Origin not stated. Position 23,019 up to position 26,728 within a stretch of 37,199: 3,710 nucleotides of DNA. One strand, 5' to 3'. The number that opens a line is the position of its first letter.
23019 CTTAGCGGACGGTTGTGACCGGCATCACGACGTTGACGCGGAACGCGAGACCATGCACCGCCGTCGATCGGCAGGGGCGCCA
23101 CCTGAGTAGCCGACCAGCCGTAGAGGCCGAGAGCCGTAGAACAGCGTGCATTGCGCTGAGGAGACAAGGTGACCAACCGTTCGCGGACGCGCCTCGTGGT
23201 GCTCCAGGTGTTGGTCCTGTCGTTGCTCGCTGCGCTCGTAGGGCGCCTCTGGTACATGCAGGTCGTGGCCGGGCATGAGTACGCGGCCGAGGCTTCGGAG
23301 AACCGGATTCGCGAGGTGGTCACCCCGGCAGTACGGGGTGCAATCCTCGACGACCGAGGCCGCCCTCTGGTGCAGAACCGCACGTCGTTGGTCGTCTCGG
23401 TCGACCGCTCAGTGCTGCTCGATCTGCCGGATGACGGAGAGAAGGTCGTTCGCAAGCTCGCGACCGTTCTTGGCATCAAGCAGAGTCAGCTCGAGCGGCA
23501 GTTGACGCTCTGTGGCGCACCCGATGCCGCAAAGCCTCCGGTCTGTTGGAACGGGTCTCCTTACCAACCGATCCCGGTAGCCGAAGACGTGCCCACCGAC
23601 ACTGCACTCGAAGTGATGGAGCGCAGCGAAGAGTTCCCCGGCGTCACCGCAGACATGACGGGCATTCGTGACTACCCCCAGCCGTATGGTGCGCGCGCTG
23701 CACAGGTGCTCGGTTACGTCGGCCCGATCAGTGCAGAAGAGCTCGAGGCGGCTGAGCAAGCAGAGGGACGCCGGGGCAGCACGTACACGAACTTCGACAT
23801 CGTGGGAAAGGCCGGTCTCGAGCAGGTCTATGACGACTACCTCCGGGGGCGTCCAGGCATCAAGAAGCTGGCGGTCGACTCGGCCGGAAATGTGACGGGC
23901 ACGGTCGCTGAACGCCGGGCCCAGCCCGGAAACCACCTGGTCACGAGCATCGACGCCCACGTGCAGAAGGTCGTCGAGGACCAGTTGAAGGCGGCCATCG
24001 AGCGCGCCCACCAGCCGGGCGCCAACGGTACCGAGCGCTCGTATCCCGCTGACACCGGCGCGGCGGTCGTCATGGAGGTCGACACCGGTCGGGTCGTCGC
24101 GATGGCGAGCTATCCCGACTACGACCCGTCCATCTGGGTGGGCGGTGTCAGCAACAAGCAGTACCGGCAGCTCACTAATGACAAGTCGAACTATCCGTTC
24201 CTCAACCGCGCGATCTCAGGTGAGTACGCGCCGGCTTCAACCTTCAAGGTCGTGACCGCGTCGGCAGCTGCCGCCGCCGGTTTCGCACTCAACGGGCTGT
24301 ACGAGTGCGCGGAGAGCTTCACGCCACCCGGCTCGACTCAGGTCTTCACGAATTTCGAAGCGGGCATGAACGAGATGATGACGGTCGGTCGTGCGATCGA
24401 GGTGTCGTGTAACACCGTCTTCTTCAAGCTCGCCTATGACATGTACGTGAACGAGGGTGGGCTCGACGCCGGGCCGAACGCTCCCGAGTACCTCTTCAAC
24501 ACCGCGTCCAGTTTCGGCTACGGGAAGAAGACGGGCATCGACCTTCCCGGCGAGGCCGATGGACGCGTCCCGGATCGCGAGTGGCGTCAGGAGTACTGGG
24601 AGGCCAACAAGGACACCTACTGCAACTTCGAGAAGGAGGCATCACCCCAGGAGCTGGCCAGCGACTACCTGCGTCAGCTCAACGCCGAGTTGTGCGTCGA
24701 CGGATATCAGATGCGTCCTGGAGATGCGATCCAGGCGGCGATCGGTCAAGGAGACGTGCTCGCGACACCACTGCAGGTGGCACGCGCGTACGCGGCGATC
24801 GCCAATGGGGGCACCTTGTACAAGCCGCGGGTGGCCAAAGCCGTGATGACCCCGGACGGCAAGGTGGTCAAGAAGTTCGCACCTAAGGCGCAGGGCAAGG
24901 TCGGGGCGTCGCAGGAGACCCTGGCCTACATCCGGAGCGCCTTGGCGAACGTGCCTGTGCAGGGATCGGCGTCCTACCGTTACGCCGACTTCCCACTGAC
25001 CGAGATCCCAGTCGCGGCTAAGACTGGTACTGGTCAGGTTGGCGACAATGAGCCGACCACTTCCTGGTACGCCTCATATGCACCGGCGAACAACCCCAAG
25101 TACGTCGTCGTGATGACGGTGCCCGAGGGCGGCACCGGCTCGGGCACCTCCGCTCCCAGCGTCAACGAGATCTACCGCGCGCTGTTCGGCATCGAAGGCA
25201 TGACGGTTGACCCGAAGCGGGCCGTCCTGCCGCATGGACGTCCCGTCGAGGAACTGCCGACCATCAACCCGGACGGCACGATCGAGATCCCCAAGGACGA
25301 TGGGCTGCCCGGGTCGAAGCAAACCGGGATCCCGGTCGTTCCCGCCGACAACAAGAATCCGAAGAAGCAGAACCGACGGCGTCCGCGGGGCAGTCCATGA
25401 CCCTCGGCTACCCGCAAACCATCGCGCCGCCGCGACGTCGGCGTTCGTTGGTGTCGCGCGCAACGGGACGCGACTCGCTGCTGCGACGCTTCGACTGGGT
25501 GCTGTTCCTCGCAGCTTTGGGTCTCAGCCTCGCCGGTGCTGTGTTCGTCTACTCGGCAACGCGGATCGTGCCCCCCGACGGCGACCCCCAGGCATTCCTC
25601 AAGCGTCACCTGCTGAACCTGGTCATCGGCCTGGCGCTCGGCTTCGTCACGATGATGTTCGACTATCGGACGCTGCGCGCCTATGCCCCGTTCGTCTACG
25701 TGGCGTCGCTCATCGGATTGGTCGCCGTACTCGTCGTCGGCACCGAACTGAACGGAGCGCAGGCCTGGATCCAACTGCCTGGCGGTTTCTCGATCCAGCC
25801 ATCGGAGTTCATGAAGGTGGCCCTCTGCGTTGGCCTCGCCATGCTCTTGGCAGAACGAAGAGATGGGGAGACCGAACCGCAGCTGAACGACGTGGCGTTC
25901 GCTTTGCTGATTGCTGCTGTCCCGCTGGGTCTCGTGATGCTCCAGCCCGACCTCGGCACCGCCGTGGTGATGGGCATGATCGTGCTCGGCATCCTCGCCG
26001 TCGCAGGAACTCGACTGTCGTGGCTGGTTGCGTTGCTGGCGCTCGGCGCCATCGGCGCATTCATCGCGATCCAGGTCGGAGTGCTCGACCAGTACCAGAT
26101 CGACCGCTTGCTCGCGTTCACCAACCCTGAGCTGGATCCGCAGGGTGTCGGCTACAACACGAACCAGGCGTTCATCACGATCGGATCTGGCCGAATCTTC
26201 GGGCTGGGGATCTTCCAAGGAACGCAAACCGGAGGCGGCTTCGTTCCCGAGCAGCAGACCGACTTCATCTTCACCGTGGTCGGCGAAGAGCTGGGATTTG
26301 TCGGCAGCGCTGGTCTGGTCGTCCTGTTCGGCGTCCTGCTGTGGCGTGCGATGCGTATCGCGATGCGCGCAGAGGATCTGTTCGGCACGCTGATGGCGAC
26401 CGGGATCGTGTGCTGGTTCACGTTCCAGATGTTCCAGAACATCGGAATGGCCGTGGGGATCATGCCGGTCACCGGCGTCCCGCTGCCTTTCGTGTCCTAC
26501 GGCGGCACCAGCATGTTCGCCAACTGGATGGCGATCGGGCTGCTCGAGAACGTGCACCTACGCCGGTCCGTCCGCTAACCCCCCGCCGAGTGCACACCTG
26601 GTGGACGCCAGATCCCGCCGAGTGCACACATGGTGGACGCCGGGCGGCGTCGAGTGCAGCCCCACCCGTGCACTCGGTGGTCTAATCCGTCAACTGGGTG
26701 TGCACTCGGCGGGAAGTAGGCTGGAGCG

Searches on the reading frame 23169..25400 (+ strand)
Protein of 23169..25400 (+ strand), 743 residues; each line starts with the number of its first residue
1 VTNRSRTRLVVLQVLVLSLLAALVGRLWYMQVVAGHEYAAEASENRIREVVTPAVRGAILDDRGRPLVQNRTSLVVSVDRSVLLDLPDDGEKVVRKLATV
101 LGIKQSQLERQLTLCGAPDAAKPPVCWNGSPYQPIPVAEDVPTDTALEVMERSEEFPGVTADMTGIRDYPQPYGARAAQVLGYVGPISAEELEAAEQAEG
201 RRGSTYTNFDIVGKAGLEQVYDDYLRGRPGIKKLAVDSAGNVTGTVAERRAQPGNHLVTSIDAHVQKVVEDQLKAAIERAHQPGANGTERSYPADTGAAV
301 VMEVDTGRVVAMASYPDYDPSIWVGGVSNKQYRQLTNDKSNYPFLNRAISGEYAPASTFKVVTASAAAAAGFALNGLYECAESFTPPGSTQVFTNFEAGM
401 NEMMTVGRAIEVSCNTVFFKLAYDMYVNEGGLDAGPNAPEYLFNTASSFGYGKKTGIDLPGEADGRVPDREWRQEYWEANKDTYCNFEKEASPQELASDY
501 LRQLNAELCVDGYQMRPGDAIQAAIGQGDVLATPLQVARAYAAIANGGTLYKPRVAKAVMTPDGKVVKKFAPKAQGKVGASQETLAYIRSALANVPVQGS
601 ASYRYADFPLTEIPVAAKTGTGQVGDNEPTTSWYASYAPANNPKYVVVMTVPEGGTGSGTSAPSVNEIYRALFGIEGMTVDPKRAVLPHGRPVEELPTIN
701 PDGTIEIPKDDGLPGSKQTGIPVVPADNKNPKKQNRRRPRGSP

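Call 26: search_protein_families(library=pfam, proteins=[window:23169-25400:+], max_evalue=0.000001)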
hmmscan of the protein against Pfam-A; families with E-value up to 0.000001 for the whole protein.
window:23169-25400:+ (743 aa): 2 families
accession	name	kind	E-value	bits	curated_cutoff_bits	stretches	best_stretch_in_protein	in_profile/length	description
PF00905.27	Transpeptidase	-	1.7e-59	201.9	22.1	1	297-669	1-298/299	Penicillin binding protein transpeptidase domain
PF03717.20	PBP_dimer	-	9.7e-41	140.6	24.4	1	52-245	2-178/180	Penicillin-binding Protein dimerisation domain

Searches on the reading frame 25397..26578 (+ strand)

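Call 26: search_protein_families(library=pfam, proteins=[window:25397-26578:+], max_evalue=0.000001)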
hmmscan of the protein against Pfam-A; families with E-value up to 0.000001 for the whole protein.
window:25397-26578:+ (393 aa): 1 family
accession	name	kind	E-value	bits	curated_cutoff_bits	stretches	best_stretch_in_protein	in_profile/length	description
PF01098.24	FTSW_RODA_SPOVE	-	2.7e-101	339.6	26.4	1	36-389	4-353/356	Cell cycle protein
